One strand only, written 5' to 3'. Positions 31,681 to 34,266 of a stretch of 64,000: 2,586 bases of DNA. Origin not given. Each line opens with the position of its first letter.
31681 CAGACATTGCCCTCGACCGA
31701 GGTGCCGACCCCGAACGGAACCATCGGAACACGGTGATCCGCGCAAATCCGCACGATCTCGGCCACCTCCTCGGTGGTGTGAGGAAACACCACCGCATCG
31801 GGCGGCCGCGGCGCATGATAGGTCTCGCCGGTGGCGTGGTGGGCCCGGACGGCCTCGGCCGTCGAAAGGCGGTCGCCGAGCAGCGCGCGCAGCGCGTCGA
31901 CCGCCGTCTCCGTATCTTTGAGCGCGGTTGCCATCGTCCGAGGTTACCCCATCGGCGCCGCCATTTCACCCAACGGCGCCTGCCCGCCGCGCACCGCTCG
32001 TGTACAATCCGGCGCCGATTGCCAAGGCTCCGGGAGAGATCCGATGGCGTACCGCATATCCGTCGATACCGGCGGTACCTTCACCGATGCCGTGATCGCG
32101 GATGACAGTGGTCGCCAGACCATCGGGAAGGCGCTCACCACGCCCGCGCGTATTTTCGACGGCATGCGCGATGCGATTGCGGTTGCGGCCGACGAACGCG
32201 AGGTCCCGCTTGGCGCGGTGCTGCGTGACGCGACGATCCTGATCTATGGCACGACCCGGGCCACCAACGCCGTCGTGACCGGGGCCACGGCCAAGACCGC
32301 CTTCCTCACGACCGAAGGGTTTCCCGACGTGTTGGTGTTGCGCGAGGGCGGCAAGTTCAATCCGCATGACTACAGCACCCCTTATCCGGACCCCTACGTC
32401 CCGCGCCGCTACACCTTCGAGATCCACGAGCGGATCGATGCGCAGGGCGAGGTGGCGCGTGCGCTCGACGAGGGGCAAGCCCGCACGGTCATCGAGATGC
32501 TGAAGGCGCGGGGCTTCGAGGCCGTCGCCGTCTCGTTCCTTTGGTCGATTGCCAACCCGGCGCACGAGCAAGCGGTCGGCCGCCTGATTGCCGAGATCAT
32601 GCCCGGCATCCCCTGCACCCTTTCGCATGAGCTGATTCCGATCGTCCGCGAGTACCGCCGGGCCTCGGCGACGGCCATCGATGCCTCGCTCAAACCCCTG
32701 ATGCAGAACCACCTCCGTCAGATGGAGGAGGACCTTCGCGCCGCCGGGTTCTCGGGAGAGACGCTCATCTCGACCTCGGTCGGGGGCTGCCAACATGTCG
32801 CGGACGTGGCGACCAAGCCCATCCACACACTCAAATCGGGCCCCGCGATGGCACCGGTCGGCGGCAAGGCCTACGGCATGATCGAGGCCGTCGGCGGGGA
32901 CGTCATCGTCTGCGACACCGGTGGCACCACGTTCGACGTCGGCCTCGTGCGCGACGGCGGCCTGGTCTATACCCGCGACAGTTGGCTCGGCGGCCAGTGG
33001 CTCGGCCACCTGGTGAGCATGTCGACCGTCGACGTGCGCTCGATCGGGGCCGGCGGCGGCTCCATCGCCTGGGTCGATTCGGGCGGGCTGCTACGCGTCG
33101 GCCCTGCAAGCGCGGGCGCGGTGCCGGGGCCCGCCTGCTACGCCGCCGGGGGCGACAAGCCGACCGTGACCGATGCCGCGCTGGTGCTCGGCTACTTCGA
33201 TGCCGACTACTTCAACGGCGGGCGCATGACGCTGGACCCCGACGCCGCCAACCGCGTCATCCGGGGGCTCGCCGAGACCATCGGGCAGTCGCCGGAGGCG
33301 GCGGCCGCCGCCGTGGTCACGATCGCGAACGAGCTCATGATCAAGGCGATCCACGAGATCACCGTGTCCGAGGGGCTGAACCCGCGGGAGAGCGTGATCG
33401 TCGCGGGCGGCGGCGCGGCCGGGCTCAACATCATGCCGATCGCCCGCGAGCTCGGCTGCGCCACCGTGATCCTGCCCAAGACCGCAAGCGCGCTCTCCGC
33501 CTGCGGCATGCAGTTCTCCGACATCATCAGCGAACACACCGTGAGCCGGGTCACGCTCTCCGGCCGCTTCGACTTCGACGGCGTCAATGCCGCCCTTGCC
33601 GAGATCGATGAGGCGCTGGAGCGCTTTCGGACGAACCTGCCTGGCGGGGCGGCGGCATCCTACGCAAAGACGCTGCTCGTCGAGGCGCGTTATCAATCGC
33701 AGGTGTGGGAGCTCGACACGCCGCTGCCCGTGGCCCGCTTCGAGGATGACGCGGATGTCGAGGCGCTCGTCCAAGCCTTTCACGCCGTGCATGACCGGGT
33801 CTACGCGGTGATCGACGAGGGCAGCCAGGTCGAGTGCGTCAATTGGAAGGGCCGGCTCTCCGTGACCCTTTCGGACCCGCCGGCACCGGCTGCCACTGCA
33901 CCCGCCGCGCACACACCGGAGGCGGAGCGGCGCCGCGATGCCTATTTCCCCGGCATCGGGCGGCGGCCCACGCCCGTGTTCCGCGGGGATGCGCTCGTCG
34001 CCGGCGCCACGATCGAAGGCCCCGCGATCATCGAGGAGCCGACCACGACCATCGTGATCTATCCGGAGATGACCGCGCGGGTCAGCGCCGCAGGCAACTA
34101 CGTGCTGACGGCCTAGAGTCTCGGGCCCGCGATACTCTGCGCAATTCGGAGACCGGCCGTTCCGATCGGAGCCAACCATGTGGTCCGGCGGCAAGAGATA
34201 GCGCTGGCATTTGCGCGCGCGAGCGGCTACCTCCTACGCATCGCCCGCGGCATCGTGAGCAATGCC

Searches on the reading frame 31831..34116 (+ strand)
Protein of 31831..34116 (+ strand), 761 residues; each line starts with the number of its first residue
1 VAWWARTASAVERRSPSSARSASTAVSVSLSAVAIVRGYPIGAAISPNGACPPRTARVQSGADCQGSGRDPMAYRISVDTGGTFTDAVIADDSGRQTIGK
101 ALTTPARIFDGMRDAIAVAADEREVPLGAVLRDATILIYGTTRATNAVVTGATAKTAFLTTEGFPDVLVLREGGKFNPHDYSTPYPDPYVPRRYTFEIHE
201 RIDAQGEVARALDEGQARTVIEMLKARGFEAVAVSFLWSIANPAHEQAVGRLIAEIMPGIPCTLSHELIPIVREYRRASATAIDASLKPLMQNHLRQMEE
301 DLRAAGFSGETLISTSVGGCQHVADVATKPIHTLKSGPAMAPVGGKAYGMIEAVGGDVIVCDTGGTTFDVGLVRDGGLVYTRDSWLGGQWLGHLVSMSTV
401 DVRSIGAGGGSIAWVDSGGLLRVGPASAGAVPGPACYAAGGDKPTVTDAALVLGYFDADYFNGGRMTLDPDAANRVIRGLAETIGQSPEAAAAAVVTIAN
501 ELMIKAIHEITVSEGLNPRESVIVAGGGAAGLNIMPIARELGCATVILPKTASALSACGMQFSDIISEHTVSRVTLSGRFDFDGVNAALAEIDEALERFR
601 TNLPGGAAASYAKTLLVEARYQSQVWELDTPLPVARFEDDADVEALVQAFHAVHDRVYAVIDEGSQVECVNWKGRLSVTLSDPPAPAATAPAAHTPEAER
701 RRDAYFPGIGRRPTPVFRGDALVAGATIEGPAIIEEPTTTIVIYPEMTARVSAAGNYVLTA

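Call 27: search_protein_families(library=pfam, proteins=[window:31831-34116:+], max_evalue=0.001)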
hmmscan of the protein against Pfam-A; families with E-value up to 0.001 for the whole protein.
window:31831-34116:+ (761 aa): 3 families
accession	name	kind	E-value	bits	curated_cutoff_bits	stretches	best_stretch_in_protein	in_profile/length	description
PF01968.24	Hydantoinase_A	-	2.2e-70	237.6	22.9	1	277-568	1-290/291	Hydantoinase/oxoprolinase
PF05378.19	Hydant_A_N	-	5.6e-40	137.4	25.2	1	75-256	1-175/176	Hydantoinase/oxoprolinase N-terminal region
PF19278.4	Hydant_A_C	-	5.8e-14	52.4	21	1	596-750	26-181/193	Hydantoinase/oxoprolinase C-terminal domain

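Call 29: find_related_loci(query=window:31831-34116:+, collection=genome_contigs, flank=10000)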
Query window:31831-34116:+ (761 aa) in genome_contigs; peptide patterns used: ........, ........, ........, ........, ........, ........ (x = any residue, [..] = any of these).
177 stretches matched a pattern; 70 encode a relative of the query (tblastn E <= 1e-3); 70 distinct loci.
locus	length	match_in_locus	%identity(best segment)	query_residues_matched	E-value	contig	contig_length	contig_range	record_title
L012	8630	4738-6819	70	68-761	0e+0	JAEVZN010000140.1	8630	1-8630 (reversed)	MAG: Proteobacteria bacterium isolate OH_PBB_172 k127_852858, whole genome shotgun sequence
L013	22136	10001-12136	72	52-759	0e+0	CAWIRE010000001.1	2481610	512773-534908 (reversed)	MAG: uncultured Alphaproteobacteria bacterium isolate MFD03044.bin.1.46 genome assembly, contig: contig_11044, whole gen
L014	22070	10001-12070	71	72-761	0e+0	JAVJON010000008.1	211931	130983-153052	MAG: Sneathiellaceae bacterium isolate A1-SPW-23 k141_12035, whole genome shotgun sequence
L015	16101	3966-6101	64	54-759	0e+0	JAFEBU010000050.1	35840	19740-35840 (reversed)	MAG: Proteobacteria bacterium isolate SZAS-10 LIN-260__50__length-35840, whole genome shotgun sequence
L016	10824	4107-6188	65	66-759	0e+0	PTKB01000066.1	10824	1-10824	MAG: Alphaproteobacteria bacterium MarineAlpha10_Bin2 CFH39_66, whole genome shotgun sequence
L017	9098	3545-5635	65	63-759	0e+0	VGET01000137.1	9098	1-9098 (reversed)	MAG: Alphaproteobacteria bacterium isolate K_Offshore_80m_m2_187 K_Offshore_80m_m2_187_Ga0194132_10014865, whole genome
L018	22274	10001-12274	62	14-759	0e+0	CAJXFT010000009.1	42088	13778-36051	MAG TPA_asm: uncultured Alphaproteobacteria bacterium isolate ERR599062_bin.171_MetaBAT_v2.12.1_MAG genome assembly, con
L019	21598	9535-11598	64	72-759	0e+0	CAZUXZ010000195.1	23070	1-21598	MAG TPA_asm: uncultured Rhizobiaceae bacterium isolate SRP092796_co1_574 genome assembly, contig: k141_7301080, whole ge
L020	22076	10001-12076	65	70-759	0e+0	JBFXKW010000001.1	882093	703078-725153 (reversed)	MAG: Alphaproteobacteria bacterium isolate CA_2019_TPIn_84 NODE_12_length_882093_cov_14.232000_TPIn, whole genome shotgu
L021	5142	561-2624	65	72-759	0e+0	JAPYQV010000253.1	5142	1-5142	MAG: Alphaproteobacteria bacterium isolate PW3.concoct.191_sub PW3_22046_length_5142_cov_5.332613, whole genome shotgun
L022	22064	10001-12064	64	72-759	0e+0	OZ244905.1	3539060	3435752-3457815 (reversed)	MAG: Gammaproteobacteria bacterium isolate a734ccac-b7d8-410a-8793-3c98b358ebc9 genome assembly, chromosome: 1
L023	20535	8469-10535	64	72-759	0e+0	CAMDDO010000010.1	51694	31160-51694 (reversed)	MAG: Rhizobium sp. Q54 isolate MaH-04nov19-276 genome assembly, contig: MaH-04nov19-C1330, whole genome shotgun sequence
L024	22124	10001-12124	63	57-759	0e+0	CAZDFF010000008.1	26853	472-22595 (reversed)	MAG TPA_asm: uncultured Hyphomicrobiales bacterium isolate binchicken_co199_81 genome assembly, contig: NODE_1479_length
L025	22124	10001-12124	63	52-759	0e+0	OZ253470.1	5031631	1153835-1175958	MAG: Alphaproteobacteria bacterium isolate a7ccd9af-0c44-4f0a-977f-77d708feff14 genome assembly, chromosome: 1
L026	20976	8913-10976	63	72-759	0e+0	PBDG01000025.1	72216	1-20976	MAG: Rhodospirillaceae bacterium isolate SP354 119783, whole genome shotgun sequence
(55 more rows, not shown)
